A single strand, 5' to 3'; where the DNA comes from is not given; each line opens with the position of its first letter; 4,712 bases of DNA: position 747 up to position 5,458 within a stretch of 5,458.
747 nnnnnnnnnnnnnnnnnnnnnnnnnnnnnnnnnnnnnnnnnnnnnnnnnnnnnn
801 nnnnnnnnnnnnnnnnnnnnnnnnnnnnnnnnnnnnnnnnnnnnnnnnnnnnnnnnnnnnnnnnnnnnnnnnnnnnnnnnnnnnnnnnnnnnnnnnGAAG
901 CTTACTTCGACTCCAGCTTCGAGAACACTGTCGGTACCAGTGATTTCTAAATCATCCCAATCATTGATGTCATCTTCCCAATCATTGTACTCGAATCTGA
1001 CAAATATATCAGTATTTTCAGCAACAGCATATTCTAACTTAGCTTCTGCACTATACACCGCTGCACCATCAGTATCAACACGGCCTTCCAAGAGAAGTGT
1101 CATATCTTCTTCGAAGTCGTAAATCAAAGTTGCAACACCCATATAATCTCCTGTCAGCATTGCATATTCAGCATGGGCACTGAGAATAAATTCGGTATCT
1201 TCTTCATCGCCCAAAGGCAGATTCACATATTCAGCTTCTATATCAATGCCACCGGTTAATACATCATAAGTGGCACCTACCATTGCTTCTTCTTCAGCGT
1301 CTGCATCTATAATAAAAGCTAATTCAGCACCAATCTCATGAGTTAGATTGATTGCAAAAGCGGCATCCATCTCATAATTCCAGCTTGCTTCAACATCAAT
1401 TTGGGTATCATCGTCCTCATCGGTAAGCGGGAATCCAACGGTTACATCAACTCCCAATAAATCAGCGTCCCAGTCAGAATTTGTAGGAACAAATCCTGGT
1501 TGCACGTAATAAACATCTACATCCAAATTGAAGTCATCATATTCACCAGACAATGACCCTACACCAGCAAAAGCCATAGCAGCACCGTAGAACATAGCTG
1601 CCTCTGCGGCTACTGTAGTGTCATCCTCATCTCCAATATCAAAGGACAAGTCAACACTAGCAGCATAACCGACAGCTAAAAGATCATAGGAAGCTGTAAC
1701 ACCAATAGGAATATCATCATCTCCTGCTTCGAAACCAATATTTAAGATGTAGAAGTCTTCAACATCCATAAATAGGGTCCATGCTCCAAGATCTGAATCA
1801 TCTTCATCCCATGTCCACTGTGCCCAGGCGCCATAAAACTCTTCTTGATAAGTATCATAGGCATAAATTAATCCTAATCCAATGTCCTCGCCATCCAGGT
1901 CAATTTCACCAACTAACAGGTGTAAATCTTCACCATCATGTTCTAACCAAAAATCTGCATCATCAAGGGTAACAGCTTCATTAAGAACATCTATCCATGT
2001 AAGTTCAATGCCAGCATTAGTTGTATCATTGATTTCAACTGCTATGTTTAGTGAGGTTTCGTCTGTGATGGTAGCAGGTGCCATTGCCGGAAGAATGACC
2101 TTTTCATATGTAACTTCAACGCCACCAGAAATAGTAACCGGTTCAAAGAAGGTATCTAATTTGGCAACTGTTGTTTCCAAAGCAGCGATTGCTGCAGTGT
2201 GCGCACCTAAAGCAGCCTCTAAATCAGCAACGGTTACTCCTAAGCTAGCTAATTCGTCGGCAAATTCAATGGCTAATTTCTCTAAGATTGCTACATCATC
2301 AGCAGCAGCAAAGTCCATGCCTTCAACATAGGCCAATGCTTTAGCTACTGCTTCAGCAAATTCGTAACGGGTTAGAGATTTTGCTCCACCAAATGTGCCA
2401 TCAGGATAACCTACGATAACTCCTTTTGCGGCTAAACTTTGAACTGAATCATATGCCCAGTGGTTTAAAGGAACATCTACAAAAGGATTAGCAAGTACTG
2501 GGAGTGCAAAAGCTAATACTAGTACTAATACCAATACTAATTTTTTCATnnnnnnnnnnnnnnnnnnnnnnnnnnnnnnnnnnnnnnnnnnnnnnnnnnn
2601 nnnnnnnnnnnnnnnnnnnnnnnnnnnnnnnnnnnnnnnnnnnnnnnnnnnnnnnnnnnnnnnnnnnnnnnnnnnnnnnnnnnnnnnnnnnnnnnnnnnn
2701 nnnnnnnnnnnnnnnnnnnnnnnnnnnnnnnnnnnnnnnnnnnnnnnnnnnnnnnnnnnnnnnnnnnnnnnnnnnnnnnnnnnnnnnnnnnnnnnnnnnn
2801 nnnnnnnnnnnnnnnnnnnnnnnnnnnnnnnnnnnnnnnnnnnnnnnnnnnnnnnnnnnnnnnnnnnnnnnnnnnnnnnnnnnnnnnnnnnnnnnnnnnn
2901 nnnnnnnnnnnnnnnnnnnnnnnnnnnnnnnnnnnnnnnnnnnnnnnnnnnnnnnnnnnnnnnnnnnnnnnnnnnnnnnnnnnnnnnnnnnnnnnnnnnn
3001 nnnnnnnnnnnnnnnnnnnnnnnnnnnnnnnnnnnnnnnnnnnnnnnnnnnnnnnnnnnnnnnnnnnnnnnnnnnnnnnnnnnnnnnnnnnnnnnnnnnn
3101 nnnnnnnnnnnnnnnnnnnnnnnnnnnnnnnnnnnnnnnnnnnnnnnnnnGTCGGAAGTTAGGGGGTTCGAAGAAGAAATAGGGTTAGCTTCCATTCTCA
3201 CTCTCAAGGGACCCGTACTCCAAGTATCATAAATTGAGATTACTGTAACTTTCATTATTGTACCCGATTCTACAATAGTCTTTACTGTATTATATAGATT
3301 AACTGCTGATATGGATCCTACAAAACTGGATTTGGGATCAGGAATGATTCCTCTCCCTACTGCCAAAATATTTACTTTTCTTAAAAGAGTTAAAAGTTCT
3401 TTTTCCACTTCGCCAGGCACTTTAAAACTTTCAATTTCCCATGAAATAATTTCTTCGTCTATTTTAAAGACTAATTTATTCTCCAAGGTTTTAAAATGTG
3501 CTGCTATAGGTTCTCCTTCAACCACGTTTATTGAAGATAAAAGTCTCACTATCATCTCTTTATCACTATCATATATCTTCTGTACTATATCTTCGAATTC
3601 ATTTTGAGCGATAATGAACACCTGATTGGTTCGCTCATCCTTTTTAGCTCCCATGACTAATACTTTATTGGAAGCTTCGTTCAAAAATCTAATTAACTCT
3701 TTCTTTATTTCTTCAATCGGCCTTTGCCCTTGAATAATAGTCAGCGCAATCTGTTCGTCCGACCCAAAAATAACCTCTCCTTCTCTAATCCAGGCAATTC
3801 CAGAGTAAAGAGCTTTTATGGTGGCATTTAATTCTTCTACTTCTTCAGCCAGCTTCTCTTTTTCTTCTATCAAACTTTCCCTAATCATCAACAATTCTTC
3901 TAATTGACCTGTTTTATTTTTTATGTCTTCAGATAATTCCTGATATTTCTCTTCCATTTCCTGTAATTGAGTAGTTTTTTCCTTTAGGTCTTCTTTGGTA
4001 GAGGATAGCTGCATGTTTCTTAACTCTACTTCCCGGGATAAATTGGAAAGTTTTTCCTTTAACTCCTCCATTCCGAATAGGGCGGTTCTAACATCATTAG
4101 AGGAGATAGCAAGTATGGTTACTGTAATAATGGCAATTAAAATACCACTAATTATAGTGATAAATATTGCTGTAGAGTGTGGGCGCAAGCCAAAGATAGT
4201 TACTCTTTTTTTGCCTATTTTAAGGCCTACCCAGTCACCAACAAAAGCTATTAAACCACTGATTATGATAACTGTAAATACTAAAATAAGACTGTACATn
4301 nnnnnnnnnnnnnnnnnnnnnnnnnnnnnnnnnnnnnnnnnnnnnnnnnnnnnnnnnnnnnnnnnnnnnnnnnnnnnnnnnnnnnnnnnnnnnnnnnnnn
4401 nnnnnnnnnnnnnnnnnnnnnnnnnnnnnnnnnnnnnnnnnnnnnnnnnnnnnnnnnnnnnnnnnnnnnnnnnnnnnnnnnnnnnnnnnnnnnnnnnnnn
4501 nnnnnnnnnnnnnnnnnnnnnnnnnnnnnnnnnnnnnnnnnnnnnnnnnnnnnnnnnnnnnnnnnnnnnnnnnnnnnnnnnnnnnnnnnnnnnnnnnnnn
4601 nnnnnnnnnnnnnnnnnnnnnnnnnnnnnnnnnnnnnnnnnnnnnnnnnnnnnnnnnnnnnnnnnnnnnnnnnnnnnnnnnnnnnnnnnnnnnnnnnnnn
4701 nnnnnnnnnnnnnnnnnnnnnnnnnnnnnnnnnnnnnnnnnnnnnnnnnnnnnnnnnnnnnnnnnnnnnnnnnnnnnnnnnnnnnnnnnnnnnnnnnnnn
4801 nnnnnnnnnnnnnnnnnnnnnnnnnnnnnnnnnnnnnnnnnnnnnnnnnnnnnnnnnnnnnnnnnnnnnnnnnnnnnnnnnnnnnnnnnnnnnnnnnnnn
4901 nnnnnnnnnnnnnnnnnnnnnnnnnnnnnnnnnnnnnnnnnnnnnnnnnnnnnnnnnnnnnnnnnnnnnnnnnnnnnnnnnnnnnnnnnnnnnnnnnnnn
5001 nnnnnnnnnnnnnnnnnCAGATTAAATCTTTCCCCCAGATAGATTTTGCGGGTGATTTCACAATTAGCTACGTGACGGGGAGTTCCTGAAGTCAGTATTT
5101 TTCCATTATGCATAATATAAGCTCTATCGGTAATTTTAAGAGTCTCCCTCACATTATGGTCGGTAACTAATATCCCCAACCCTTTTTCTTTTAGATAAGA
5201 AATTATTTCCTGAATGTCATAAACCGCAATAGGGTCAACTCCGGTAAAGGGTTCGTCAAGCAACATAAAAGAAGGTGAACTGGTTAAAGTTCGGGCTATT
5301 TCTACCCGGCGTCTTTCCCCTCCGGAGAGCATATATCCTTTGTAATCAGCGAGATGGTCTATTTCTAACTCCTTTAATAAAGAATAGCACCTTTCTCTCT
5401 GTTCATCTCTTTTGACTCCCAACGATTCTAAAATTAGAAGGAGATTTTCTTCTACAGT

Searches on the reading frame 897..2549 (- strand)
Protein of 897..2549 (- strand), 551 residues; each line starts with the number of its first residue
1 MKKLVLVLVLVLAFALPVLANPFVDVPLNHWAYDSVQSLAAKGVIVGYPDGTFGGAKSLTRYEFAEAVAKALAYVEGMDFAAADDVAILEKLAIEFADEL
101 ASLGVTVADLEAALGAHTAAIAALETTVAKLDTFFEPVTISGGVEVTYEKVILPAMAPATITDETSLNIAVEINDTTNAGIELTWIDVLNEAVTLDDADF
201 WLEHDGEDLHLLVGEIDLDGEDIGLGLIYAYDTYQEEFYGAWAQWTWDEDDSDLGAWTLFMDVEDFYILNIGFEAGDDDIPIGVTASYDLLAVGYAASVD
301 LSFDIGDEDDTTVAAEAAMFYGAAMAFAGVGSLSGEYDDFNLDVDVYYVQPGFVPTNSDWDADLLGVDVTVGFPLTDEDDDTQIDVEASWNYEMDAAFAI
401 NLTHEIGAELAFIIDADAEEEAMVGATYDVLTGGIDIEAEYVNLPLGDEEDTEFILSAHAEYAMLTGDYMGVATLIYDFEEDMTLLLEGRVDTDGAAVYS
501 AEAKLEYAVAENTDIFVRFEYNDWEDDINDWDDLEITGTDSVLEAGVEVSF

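Call 9: search_protein_families(library=pfam, proteins=[window:897-2549:-])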
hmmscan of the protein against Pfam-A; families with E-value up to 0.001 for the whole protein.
window:897-2549:- (551 aa): 1 family
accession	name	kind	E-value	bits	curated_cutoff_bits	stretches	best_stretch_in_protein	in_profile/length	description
PF00395.25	SLH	-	8.8e-10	38.8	20.8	1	22-65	1-44/44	S-layer homology domain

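Call 68: search_solved_structures(query=window:897-2549:-, max_evalue=0.01)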
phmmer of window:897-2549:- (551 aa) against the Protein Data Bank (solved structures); distinct sequences matched with E-value up to 0.01: 7.
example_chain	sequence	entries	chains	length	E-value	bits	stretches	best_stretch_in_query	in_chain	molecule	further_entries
8bys_A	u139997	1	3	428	9.2e-22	80.6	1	6-115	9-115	S-layer homology domain-containing protein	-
8bym_A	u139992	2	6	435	1.4e-20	76.6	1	19-115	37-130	S-layer homology domain-containing protein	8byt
8bz2_A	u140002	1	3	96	2.1e-20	76.1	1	19-108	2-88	S-layer homology domain-containing protein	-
7zgx_A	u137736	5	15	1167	9e-18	67.4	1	22-142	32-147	S-layer protein SlpA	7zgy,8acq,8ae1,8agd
3pyw_A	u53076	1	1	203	1.2e-06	30.7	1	21-72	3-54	S-layer protein sap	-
6bt4_A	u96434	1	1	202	1.5e-06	30.4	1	21-72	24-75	S-layer protein sap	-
9g93_A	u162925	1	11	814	1.1e-05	27.5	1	12-72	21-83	S-layer protein sap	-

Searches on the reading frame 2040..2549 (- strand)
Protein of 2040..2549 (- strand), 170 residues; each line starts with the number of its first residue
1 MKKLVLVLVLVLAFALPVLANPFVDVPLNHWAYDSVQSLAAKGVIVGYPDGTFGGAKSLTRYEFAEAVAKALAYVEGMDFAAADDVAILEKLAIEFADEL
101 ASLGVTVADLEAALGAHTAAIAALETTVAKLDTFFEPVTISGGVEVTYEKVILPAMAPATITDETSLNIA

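Call 12: find_related_loci(query=window:2040-2549:-, collection=genome_contigs, flank=3000)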
Query window:2040-2549:- (170 aa) in genome_contigs; peptide patterns used: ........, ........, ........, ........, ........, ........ (x = any residue, [..] = any of these).
449 stretches matched a pattern; 209 encode a relative of the query (tblastn E <= 1e-3); the best 80 are kept; 80 distinct loci.
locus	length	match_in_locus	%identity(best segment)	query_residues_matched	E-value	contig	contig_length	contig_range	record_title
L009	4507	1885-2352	84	13-169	4e-82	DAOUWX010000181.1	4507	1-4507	MAG TPA_asm: Atribacterota bacterium isolate CSMAG_886 CSMAG_886_k141_147687_length_4507_cov_25.0632, whole genome shotg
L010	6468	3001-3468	83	13-169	3e-81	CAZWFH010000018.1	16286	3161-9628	MAG TPA_asm: uncultured Atribacterota bacterium isolate binchicken_co228_37 genome assembly, contig: NODE_5053_length_16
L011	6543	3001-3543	80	1-169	2e-80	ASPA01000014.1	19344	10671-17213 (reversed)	Atribacteria bacterium SCGC AAA255-G05 A255G5DRAFT_contig_12_0.14_C, whole genome shotgun sequence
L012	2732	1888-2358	80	13-169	4e-82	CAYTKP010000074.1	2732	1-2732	MAG TPA_asm: uncultured Atribacterota bacterium isolate binchicken_co256_870 genome assembly, contig: NODE_134942_length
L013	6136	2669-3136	81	14-169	3e-80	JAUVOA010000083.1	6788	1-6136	MAG: Atribacterota bacterium isolate CSMAG_624 CSMAG_624_k141_117224_length_6788_cov_13.1936, whole genome shotgun seque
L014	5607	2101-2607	82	1-169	2e-78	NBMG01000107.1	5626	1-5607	MAG: Candidatus Atribacteria bacterium 4572_76 ex4572_76_scaffold_49153, whole genome shotgun sequence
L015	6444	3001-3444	83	21-169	3e-77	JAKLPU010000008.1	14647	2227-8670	MAG: Candidatus Atribacteria bacterium isolate bin N1.50 k141_12390, whole genome shotgun sequence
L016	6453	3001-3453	79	17-167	7e-75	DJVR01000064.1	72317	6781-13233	MAG TPA_asm: Candidatus Atribacteria bacterium UBA6251 UBA6251_contig_24957, whole genome shotgun sequence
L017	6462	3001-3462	78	13-167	2e-74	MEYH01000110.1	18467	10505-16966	MAG: Candidatus Atribacteria bacterium RBG_19FT_COMBO_35_14 rbg_19ft_combo_scaffold_919, whole genome shotgun sequence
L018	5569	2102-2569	72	12-167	3e-74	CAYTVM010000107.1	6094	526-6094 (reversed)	MAG TPA_asm: uncultured Atribacterota bacterium isolate binchicken_co94_273 genome assembly, contig: NODE_18701_length_6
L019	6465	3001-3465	74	13-167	3e-74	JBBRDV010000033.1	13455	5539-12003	MAG: Atribacterota bacterium isolate Co_metawrap_2470 Cmw_2470_k141_26251306_length_13455_cov_11.0000, whole genome shot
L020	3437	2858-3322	73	13-167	6e-74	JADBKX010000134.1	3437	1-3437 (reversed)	MAG: Candidatus Sediminicultor sextus isolate Bin1_7.2m NODE_2430_length_3437_cov_12.942933, whole genome shotgun sequen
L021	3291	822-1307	70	1-163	4e-73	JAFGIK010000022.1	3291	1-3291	MAG: Candidatus Dojkabacteria bacterium isolate Zod_Metabat.200 k87_2377358, whole genome shotgun sequence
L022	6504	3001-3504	75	1-169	2e-72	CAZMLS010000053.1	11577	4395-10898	MAG TPA_asm: uncultured Atribacterota bacterium isolate binchicken_co47_116 genome assembly, contig: NODE_4190_length_11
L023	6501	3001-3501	76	1-169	6e-72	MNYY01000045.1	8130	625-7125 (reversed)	MAG: Candidatus Atribacteria bacterium CG2_30_33_13 cg2_3.0_scaffold_9294_c, whole genome shotgun sequence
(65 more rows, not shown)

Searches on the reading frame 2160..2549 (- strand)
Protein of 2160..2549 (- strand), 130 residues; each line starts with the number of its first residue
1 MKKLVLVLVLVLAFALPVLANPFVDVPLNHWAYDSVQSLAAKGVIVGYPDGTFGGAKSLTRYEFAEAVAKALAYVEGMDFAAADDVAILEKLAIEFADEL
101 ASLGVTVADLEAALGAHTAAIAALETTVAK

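Call 87: search_dna_similar(query=window:2160-2549:-, collection=plasmids, mode=protein, max_rows=40, max_evalue=1e-8)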
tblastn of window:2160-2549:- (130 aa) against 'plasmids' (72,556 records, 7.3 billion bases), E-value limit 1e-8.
Records with a match: 26; places in all: 36; records where one place covers at least 80% of the query: 0.
Best place of each record, by identity: <60% 26.
By first word of the organism name: Picosynechococcus 3; Leptolyngbya 3; Nostoc 3; Chroococcidiopsis 2; Trichormus 2; Calothrix 2; Sporomusa 1; Allomeiothermus 1; Pseudanabaena 1; Oceanithermus 1; and 7 more.
By predicted mobility (MOB-suite, as given by PLSDB): non-mobilizable 11; conjugative 11; mobilizable 4.
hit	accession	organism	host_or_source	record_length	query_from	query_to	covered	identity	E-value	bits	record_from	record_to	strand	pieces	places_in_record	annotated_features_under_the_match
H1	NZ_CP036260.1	Sporomusa termitida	whole organism,intestinal contents of ...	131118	21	107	67%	55.2%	6e-20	91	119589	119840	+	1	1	S-layer homology domain-containing protein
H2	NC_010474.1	Picosynechococcus sp. PCC 7002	-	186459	25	107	64%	43.3%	1e-10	65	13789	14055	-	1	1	iron uptake porin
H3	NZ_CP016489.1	Picosynechococcus sp. PCC 8807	cell culture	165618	25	107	64%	43.3%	2e-10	64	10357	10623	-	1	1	iron uptake porin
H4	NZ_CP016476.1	Picosynechococcus sp. PCC 7003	cell culture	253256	25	107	64%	43.3%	4e-10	63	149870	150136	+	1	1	iron uptake porin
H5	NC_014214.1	Allomeiothermus silvanus DSM 9946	hot spring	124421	23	107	65%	41.2%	4e-13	71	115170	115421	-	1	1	S-layer homology domain-containing protein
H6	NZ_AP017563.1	Pseudanabaena sp. ABRG5-3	-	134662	25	103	61%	43.0%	9e-11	65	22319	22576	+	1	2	iron uptake porin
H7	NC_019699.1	Chroococcidiopsis thermalis PCC 7203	-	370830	25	103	61%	43.0%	1e-10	64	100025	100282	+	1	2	iron uptake porin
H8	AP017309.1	Leptolyngbya sp. NIES-3755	-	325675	25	103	61%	43.0%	1e-9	62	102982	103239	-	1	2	carbohydrate-selective porin OprB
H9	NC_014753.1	Oceanithermus profundus DSM 14977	deep sea hot vent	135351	23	103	62%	41.6%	2e-10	64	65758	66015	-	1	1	S-layer homology domain-containing protein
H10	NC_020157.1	Anabaena cylindrica PCC 7122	water, most likely pond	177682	23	103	62%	40.9%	5e-11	66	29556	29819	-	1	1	iron uptake porin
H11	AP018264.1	Scytonema sp. NIES-4073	-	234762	23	103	62%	40.9%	6e-11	65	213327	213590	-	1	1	hypothetical protein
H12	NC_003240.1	Nostoc sp. PCC 7120 = FACHB-418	-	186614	23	103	62%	40.9%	7e-11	65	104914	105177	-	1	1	iron uptake porin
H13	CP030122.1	Brasilonema octagenarum UFV-E1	Eucalyptus grandis,mixed culture,leaves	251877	23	103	62%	40.9%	2e-10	64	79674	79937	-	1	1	hypothetical protein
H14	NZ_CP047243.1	Trichormus variabilis 0441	cell culture,thermal spring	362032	23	103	62%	40.9%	2e-10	64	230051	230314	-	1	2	iron uptake porin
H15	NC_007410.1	Trichormus variabilis ATCC 29413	-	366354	23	103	62%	40.9%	2e-10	64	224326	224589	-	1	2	iron uptake porin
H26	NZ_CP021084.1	Deinococcus ficus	Ficus religiosa L.,cell ...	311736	25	72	37%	56.3%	4e-9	60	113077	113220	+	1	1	S-layer homology domain-containing protein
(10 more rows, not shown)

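Call 89: get_annotated_region(hit=H5, flank=700)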
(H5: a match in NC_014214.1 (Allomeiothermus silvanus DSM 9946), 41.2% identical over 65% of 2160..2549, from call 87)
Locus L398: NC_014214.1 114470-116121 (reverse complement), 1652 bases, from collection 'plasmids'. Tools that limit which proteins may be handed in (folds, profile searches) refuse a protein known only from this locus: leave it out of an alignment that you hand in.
description: Allomeiothermus silvanus DSM 9946 plasmid pMESIL02, complete sequence
organism: Allomeiothermus silvanus DSM 9946 (NCBI taxid 526227)
taxonomy: Bacteria; Deinococcota; Deinococci; Thermales; Thermaceae; Allomeiothermus; Allomeiothermus silvanus; Allomeiothermus silvanus DSM 9946
host: -; source: hot spring; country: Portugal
typing (MOB-suite, as given by PLSDB): non-mobilizable; replicon rep_cluster_1813; mating-pair formation MPF_T
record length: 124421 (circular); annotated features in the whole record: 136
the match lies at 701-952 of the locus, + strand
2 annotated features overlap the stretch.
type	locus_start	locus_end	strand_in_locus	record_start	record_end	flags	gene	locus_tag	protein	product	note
CDS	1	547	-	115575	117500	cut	-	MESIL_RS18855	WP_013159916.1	AAA family ATPase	-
CDS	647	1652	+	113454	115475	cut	-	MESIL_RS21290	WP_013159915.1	S-layer homology domain-containing protein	-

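Call 90: get_annotated_region(hit=H9, flank=700)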
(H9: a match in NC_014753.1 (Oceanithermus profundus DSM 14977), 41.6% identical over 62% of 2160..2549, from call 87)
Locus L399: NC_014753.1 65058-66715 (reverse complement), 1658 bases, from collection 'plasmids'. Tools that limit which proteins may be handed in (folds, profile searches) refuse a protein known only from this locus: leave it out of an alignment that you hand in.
description: Oceanithermus profundus DSM 14977 plasmid pOCEPR01, complete sequence
organism: Oceanithermus profundus DSM 14977 (NCBI taxid 670487)
taxonomy: Bacteria; Deinococcota; Deinococci; Thermales; Thermaceae; Oceanithermus; Oceanithermus profundus; Oceanithermus profundus DSM 14977
host: -; source: deep sea hot vent; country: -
typing (MOB-suite, as given by PLSDB): conjugative; replicon rep_cluster_1819; relaxase MOBC; mating-pair formation MPF_T
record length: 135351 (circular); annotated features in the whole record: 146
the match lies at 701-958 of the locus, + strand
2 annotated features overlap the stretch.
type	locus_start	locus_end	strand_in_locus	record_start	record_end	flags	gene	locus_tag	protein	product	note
CDS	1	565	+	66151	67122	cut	-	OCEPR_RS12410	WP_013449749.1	ParB/RepB/Spo0J family partition protein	GO:0007059 - chromosome segregation [Evidence IEA]; GO:0000910 - cytokinesis [Evidence IEA]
CDS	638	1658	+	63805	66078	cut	-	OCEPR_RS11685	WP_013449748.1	S-layer homology domain-containing protein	-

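Call 91: get_annotated_region(hit=H26, flank=700)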
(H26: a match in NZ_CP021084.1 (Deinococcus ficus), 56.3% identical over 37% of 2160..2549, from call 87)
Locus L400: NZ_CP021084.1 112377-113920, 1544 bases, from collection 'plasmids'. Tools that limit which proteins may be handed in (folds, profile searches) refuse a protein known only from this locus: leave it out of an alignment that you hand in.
description: Deinococcus ficus strain CC-FR2-10 plasmid pDFI3, complete sequence
organism: Deinococcus ficus (NCBI taxid 317577)
taxonomy: Bacteria; Deinococcota; Deinococci; Deinococcales; Deinococcaceae; Deinococcus; Deinococcus ficus
host: -; source: Ficus religiosa L.,cell culture,rhizosphere,rhizosphere; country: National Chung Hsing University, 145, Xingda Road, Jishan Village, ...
typing (MOB-suite, as given by PLSDB): non-mobilizable
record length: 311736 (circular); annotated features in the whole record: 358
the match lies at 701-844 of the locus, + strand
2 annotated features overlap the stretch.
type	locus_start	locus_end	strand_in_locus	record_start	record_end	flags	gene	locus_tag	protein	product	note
CDS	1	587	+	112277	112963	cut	-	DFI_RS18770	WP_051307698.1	DsbA family protein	-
CDS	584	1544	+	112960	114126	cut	-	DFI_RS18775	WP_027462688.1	S-layer homology domain-containing protein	-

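Call 92: get_annotated_region(hit=H1, flank=700)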
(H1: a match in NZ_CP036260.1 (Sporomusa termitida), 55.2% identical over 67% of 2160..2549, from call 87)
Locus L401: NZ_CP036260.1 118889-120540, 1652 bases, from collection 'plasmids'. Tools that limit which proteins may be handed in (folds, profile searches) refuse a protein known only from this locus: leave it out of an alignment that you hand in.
description: Sporomusa termitida strain DSM 4440 plasmid pSPTER, complete sequence
organism: Sporomusa termitida (NCBI taxid 2377)
taxonomy: Bacteria; Bacillota; Negativicutes; Selenomonadales; Sporomusaceae; Sporomusa; Sporomusa termitida
host: -; source: whole organism,intestinal contents of termite Nasutitermes nigriceps; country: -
typing (MOB-suite, as given by PLSDB): non-mobilizable
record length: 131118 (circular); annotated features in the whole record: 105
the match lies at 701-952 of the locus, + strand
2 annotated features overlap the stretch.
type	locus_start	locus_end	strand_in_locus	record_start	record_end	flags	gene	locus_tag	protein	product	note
CDS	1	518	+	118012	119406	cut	-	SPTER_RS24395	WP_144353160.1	MFS transporter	GO:0055085 - transmembrane transport [Evidence IEA]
CDS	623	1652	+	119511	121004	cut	-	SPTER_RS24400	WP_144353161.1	S-layer homology domain-containing protein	-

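Call 93: get_annotated_region(hit=H12, flank=900)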
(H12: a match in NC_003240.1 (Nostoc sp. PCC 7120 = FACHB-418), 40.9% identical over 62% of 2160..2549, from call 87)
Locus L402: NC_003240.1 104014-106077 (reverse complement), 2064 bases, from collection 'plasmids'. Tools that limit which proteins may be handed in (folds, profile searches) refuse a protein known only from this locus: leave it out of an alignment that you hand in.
description: Nostoc sp. PCC 7120 = FACHB-418 plasmid pCC7120beta, complete sequence
organism: Nostoc sp. PCC 7120 = FACHB-418 (NCBI taxid 103690)
taxonomy: Bacteria; Cyanobacteriota; Cyanophyceae; Nostocales; Nostocaceae; Nostoc; Nostoc sp. PCC 7120 = FACHB-418
host: -; source: -; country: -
typing (MOB-suite, as given by PLSDB): conjugative; replicon rep_cluster_1671; relaxase MOBP; mating-pair formation MPF_T
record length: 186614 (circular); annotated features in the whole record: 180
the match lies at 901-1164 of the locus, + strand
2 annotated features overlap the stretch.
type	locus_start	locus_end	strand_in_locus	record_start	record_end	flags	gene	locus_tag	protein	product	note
CDS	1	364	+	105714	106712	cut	sigB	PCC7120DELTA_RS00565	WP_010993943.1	sigma-70 family RNA polymerase sigma factor SigB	-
CDS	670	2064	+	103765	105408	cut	-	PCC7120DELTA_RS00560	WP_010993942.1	iron uptake porin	GO:0033212 - iron import into cell [Evidence IEA]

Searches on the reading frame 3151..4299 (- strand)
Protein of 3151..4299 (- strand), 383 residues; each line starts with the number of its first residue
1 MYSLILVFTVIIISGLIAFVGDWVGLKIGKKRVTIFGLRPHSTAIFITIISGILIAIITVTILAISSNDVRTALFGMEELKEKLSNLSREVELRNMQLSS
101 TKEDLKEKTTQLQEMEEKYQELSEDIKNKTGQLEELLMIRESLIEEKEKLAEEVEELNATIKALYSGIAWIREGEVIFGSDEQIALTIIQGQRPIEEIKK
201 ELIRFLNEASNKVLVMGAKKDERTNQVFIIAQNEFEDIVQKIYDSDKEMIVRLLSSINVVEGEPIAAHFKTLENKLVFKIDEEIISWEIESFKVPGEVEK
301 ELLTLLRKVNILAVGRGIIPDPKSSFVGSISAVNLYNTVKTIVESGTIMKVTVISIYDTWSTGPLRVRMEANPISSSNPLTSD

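Call 9: search_protein_families(library=pfam, proteins=[window:3151-4299:-])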
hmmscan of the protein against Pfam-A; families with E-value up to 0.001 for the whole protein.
window:3151-4299:- (383 aa): 2 families
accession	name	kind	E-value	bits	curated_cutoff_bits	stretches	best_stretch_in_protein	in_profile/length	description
PF11283.13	DUF3084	-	2.1e-26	92.1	25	1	4-78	2-76/77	Protein of unknown function (DUF3084)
PF05622.17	HOOK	-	0.00043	19.6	35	1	87-226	162-293/514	HOOK protein coiled-coil region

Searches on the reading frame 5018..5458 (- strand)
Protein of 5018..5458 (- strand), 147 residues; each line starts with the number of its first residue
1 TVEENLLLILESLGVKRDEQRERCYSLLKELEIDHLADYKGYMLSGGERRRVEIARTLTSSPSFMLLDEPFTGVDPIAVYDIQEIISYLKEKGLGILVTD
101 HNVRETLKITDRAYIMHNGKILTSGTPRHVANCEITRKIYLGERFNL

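Call 9: search_protein_families(library=pfam, proteins=[window:5018-5458:-])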
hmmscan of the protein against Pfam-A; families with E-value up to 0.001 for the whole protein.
window:5018-5458:- (147 aa): 1 family
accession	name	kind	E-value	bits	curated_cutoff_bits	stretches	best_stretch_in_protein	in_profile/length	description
PF00005.33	ABC_tran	-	1.6e-11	45.4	25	1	2-71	76-136/137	ABC transporter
